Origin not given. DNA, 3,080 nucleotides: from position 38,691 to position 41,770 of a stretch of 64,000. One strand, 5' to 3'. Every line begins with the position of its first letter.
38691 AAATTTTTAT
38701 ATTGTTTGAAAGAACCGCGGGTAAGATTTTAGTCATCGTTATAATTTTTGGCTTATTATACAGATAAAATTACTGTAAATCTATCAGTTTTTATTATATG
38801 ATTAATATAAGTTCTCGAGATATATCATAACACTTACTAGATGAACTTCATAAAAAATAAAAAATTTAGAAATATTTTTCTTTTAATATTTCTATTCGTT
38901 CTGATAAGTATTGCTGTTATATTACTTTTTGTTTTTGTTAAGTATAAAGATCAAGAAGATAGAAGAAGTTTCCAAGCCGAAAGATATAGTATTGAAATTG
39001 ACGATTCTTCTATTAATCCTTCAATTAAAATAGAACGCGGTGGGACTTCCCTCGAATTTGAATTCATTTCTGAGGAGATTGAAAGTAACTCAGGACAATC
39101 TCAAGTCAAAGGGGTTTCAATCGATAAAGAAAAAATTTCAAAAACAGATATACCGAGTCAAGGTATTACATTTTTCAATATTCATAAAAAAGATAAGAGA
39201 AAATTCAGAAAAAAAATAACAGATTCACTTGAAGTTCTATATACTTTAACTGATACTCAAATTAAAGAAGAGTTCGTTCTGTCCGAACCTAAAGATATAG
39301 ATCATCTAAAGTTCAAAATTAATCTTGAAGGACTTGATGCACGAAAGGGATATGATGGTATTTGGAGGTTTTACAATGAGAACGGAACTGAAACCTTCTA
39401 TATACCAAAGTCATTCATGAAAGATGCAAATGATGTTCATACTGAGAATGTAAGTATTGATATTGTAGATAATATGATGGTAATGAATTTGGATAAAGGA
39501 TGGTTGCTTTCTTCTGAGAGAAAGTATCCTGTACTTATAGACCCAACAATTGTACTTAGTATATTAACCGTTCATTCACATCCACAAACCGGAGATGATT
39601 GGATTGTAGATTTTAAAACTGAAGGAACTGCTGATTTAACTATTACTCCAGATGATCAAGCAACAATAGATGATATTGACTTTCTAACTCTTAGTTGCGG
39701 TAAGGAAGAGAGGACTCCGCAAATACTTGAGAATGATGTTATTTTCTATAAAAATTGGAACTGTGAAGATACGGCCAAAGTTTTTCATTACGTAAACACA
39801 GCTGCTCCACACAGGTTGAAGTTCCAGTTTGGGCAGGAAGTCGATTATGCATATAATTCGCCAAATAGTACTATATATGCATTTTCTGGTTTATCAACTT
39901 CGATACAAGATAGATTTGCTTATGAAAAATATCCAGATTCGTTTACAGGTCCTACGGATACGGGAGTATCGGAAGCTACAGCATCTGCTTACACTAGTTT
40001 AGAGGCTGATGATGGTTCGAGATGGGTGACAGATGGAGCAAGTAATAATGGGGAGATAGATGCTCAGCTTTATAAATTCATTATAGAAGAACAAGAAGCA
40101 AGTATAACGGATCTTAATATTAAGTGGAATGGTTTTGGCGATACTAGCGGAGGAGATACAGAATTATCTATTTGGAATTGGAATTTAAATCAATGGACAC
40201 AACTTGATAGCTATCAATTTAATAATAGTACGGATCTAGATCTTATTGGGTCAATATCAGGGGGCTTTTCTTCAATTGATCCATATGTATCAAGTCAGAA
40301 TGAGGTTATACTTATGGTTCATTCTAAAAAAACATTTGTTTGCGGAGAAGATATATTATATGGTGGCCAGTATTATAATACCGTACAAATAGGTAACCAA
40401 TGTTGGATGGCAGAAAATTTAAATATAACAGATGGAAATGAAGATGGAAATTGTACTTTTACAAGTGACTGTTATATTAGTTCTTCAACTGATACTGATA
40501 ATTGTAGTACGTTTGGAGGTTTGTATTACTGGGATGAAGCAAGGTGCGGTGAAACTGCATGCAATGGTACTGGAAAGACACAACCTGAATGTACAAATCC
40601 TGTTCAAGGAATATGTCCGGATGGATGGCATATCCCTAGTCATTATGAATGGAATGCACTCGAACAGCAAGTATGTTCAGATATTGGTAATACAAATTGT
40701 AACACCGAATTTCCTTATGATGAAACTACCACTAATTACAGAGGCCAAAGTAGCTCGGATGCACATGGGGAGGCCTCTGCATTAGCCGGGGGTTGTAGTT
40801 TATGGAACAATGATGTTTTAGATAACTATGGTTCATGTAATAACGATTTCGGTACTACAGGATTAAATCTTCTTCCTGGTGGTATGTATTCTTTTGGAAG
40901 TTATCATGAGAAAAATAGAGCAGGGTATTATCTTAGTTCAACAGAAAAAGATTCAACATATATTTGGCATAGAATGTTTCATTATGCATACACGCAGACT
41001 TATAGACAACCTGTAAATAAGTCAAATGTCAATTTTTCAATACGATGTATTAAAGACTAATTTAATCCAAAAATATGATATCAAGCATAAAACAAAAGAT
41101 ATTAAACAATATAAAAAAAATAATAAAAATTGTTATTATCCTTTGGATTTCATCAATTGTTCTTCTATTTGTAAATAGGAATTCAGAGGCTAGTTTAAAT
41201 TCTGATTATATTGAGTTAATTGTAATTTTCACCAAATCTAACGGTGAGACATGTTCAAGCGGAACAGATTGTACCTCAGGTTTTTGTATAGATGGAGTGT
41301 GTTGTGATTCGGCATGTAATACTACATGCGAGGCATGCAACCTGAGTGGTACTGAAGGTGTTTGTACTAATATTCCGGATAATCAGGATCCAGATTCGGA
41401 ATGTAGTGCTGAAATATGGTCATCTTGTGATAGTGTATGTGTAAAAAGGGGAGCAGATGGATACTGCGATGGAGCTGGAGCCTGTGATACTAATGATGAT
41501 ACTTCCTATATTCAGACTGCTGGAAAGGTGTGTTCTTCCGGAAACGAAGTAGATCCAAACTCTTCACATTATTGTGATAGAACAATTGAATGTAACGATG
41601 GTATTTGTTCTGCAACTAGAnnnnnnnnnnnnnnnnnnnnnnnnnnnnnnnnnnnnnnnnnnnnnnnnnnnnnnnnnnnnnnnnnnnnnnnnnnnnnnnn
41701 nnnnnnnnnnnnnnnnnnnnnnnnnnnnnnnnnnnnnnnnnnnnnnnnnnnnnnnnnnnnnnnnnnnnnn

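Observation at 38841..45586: Two adjacent giant Cys-rich secreted proteins: a Fib_succ_major-domain protein and a 1503-aa Myxococcus-repeat/TSP3-motif protein with a C-terminal TM anchor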

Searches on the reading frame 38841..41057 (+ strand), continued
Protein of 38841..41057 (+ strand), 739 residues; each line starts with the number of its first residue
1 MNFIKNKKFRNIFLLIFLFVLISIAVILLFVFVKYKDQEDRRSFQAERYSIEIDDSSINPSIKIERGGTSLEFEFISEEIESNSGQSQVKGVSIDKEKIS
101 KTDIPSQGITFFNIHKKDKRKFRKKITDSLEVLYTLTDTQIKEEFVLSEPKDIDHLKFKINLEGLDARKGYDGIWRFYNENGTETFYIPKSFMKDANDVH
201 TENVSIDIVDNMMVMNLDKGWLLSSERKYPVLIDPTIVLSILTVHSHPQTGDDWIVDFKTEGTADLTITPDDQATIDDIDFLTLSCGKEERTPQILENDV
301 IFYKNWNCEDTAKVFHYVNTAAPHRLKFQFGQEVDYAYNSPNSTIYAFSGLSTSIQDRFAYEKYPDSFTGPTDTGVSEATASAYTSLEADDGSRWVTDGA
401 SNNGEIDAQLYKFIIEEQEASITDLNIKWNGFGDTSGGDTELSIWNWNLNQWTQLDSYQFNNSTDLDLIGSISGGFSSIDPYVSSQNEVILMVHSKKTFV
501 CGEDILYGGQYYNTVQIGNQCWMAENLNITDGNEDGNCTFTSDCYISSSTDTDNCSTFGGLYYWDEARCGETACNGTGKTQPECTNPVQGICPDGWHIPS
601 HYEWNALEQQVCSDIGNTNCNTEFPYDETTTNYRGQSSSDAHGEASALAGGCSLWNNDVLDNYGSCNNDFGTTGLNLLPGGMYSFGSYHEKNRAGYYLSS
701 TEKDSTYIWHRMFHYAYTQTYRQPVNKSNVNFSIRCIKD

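Call 74: find_encoding_contigs(protein=P0139, flank=6000, max_places=1)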
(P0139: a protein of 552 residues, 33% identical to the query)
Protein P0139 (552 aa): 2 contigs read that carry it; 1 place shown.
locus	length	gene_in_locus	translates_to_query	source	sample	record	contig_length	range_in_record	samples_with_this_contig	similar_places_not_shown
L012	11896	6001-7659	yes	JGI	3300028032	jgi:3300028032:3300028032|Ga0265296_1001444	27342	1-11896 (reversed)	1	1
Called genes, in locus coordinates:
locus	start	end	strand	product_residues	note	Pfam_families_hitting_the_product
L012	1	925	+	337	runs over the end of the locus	-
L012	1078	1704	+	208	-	PF04326:SLFN_AlbA_2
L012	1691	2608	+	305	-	PF13749:HATPase_c_4, PF09756:DDRGK (weak), PF01047:MarR, PF08220:HTH_DeoR (weak), PF08279:HTH_11, PF12802:MarR_2, PF13412:HTH_24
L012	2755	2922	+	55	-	-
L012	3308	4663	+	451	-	PF13173:AAA_14, PF13635:DUF4143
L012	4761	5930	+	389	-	PF13173:AAA_14, PF13635:DUF4143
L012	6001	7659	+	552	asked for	-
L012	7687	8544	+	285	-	PF07603:Lcl_C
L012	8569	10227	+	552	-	-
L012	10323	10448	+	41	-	-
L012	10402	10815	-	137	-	-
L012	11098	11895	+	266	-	?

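Call 75: find_encoding_contigs(protein=P0134, flank=6000, max_places=1)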
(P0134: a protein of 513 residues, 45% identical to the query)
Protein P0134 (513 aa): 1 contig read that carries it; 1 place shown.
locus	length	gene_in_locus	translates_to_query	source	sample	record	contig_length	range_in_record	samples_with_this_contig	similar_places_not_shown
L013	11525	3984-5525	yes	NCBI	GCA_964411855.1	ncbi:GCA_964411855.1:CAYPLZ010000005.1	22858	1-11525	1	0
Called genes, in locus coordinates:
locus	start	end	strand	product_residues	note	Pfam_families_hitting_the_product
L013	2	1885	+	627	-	?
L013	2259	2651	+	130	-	-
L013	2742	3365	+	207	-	PF18912:DZR_2 (weak)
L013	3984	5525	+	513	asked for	PF07603:Lcl_C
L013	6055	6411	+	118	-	PF22296:bAvd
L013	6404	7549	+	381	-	PF00078:RVT_1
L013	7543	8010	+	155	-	-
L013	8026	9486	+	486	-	PF00629:MAM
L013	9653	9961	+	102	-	PF21956:DUF6922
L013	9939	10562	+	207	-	PF08843:AbiEii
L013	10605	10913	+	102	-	-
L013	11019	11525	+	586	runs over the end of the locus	-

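Call 82: find_encoding_contigs(protein=P0122, flank=6000, max_places=2)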
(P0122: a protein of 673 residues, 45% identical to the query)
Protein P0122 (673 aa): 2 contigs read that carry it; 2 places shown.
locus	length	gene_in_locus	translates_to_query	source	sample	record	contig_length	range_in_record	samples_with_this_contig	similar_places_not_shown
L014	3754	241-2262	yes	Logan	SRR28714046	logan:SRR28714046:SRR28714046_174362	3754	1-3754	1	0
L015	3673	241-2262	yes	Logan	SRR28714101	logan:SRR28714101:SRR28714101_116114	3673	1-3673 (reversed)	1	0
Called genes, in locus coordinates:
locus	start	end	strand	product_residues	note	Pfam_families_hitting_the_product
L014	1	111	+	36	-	?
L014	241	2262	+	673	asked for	PF27237:AF_1625_C, PF14741:GH114_assoc (weak), PF09603:Fib_succ_major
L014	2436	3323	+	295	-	-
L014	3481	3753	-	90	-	?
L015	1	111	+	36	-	?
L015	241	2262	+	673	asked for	PF27237:AF_1625_C, PF14741:GH114_assoc (weak), PF09603:Fib_succ_major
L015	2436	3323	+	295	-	-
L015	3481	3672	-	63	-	?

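Call 83: find_encoding_contigs(protein=P0129, flank=6000, max_places=1)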
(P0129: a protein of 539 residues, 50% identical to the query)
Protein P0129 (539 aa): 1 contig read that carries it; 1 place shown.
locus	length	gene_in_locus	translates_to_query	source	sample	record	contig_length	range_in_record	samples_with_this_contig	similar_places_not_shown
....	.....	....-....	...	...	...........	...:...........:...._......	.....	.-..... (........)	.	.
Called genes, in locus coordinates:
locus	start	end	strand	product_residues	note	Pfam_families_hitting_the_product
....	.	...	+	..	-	?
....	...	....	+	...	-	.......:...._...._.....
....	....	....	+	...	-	-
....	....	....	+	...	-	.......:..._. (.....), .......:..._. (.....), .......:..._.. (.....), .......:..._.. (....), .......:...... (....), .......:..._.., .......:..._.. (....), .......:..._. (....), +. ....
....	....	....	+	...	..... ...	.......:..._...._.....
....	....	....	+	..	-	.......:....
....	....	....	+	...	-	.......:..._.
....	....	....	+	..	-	-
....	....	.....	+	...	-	?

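Call 84: find_encoding_contigs(protein=P0130, flank=6000, max_places=1)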
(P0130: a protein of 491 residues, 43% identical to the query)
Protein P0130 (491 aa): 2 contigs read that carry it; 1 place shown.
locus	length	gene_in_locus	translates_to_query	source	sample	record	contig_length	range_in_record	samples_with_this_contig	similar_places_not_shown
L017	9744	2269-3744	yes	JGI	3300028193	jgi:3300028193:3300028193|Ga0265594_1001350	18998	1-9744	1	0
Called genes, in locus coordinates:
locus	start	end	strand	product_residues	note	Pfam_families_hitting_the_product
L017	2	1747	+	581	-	?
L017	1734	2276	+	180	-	-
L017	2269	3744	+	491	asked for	-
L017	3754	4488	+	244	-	-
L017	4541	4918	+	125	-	PF05635:23S_rRNA_IVP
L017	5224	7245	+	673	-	PF13431:TPR_17 (faint), PF07719:TPR_2 (faint), PF13181:TPR_8 (faint), PF00515:TPR_1 (faint), PF13371:TPR_9 (faint), PF13414:TPR_11, PF13432:TPR_16 (weak), PF21033:RMD1-3 (weak), +2 more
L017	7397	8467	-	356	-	PF01476:LysM, PF23462:LysM3_NFP (faint), PF23473:LysM3_LYK4_5, PF01551:Peptidase_M23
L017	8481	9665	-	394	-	PF07497:Rho_RNA_bind, PF00006:ATP-synt_ab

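Call 103: list_cluster_members(proteins=[window:38841-41057:+, window:41075-45583:+, window:45600-45881:-, window:46605-47813:-, window:35634-36176:-])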
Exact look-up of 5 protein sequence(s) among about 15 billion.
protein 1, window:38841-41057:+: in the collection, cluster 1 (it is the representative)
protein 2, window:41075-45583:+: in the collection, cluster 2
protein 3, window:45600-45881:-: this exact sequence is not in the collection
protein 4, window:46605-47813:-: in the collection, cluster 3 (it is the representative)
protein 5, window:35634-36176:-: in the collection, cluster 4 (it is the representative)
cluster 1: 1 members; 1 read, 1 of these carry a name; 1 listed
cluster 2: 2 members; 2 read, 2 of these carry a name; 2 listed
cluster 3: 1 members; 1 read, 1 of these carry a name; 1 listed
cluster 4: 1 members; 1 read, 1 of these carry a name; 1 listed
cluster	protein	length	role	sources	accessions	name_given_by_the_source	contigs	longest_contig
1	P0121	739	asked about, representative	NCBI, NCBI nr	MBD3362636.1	hypothetical protein GF362_02860 [Candidatus Dojkabacteria bacterium] | hypothetical protein [Candidatus Dojkabacteria bacterium]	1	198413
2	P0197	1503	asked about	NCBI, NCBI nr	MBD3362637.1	DUF4215 domain-containing protein [Candidatus Dojkabacteria bacterium]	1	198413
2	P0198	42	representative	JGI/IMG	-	hypothetical protein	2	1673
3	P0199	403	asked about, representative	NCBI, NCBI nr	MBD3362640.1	histidine--tRNA ligase [Candidatus Dojkabacteria bacterium]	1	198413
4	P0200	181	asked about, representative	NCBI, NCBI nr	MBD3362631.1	signal peptidase I [Candidatus Dojkabacteria bacterium]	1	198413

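Call 104: search_protein_families(library=phrogs, proteins=[window:38841-41057:+], max_evalue=0.01)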
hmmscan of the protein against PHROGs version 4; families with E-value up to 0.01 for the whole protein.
window:38841-41057:+ (739 aa): 0 families

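Call 105: find_related_loci(query=A2, collection=viral_contigs, flank=6000)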
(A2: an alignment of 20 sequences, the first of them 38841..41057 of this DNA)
Query A2 (739 aa) in viral_contigs; peptide patterns used: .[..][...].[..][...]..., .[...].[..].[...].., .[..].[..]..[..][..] (x = any residue, [..] = any of these).
86 stretches matched a pattern; 1 encode a relative of the query (tblastn E <= 1e-3); 1 distinct loci.
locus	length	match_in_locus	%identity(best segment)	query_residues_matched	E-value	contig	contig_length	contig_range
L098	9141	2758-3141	59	215-341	3e-44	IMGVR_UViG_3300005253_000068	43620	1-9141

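Call 108: list_cluster_members(proteins=[P0127, P0134, P0074, P0010, P0155, P0003, P0006])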
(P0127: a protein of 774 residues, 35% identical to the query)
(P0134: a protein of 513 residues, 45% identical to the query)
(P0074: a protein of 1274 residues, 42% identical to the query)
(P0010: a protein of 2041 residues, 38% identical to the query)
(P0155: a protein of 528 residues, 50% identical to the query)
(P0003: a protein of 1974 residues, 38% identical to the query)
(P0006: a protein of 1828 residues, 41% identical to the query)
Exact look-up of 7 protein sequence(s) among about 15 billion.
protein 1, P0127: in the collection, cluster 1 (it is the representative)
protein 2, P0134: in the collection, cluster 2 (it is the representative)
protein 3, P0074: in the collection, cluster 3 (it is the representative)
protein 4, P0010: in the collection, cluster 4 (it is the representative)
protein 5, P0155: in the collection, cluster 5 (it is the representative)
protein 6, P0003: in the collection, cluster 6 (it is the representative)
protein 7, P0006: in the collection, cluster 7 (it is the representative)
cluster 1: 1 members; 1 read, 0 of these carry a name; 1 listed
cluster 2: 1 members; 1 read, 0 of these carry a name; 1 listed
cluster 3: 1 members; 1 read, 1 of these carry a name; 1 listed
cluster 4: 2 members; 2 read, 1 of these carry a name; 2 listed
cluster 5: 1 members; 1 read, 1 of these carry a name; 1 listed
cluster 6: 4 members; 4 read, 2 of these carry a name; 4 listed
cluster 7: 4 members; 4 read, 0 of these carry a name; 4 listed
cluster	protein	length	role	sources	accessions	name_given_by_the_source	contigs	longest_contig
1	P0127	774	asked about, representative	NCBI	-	-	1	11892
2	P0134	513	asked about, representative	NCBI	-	-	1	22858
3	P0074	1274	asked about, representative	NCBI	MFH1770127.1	MAG: hypothetical protein ABH828_01070, partial [archaeon]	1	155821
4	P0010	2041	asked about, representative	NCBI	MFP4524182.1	MAG: right-handed parallel beta-helix repeat-containing protein [Candidatus ...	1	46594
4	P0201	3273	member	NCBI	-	-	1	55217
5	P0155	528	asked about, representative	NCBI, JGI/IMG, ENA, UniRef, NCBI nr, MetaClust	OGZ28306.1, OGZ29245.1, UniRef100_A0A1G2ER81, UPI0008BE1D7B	MAG: hypothetical protein A2427_03865 [Candidatus Nealsonbacteria bacterium ... | DUF2341 domain-containing protein n=1 Tax=Candidatus Nealsonbacteria bacterium ... | status=active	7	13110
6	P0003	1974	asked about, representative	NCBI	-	-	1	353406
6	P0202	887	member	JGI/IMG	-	hypothetical protein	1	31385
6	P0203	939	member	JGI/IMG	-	hypothetical protein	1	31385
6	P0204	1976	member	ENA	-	-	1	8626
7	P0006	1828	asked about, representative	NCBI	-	-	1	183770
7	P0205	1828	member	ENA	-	-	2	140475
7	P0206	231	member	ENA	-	-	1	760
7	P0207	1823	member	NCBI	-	-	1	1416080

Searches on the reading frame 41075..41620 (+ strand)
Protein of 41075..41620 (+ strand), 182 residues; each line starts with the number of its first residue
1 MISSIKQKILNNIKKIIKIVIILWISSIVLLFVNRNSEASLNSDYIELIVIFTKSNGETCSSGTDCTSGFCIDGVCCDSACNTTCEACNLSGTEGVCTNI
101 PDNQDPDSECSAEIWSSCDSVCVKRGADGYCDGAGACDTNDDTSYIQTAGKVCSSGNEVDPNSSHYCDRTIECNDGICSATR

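Call 99: find_related_loci(query=A4, collection=metagenome_contigs, flank=6000)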
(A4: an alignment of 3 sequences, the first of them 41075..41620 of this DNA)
Query A4 (182 aa) in metagenome_contigs; peptide patterns used: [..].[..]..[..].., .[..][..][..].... (x = any residue, [..] = any of these).
600 stretches matched a pattern (row limit reached: there are more); 557 encode a relative of the query (tblastn E <= 1e-3); the best 80 are kept; 80 distinct loci.
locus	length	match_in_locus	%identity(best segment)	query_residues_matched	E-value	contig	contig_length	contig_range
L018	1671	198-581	64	54-182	9e-46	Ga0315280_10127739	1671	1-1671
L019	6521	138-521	60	54-182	1e-41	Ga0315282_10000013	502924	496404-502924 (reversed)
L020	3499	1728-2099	56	50-172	4e-33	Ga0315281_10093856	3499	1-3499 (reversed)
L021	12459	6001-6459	41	20-182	6e-30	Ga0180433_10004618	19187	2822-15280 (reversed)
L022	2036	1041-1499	34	5-151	5e-21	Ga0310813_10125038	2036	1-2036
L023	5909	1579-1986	34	8-137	7e-21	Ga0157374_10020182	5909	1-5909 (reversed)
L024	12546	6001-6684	51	53-137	4e-19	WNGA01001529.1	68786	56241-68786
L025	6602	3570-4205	43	48-143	3e-19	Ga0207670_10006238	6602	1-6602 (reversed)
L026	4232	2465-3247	37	30-153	1e-18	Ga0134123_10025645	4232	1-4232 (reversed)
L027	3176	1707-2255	48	28-160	1e-18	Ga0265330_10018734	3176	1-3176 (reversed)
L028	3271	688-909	44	57-137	1e-18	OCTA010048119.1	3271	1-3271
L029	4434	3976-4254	42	38-137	9e-18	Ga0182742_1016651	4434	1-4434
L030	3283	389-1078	41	31-137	8e-18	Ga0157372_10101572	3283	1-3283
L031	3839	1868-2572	42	46-137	8e-18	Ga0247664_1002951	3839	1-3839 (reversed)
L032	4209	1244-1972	51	51-154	1e-17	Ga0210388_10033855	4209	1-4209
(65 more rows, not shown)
